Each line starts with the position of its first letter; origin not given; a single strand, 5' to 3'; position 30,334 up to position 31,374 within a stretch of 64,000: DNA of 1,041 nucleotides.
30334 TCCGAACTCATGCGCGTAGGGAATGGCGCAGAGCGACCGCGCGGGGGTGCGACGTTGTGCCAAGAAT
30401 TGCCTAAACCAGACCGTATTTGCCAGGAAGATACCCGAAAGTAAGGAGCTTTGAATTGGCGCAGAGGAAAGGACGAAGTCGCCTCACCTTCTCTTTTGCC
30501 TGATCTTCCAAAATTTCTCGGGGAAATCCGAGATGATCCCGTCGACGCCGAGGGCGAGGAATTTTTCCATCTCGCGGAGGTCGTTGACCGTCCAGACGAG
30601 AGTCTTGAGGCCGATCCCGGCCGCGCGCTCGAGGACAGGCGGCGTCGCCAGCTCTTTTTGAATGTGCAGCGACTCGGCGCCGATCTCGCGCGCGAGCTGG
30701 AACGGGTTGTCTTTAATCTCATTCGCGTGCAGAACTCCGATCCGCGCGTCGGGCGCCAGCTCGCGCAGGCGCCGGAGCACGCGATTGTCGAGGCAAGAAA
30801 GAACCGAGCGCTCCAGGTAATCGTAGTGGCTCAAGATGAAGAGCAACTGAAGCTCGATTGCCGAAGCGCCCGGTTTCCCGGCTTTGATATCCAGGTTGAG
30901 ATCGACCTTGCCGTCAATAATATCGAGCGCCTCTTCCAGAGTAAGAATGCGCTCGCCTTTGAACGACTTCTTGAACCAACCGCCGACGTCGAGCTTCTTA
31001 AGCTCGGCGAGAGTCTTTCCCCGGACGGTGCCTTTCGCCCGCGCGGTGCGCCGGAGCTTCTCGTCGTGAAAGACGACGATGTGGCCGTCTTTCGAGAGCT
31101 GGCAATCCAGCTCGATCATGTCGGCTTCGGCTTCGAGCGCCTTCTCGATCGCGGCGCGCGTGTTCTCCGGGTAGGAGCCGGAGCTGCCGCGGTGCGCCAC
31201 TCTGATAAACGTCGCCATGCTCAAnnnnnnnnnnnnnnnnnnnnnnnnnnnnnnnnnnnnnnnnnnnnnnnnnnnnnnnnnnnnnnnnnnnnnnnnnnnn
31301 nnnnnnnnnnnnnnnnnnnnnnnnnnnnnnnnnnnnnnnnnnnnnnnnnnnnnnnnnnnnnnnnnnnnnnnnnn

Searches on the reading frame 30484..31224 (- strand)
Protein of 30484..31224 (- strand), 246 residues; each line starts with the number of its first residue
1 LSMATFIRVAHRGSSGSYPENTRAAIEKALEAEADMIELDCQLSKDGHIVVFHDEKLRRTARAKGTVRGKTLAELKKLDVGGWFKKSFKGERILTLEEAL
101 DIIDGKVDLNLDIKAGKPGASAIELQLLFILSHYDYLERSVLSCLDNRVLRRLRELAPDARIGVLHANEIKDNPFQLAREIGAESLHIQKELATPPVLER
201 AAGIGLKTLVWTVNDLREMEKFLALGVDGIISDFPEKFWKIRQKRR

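Call 49: search_protein_families(library=pfam, proteins=[window:30484-31224:-], max_evalue=0.001)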
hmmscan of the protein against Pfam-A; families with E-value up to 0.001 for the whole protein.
window:30484-31224:- (246 aa): 2 families
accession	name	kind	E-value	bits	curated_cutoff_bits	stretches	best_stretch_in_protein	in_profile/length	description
PF03009.23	GDPD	-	2.2e-50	172.5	23.6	1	11-237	1-244/244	Glycerophosphoryl diester phosphodiesterase family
PF13653.12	GDPD_2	-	7.4e-05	23.6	27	1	210-234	4-28/30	Glycerophosphoryl diester phosphodiesterase family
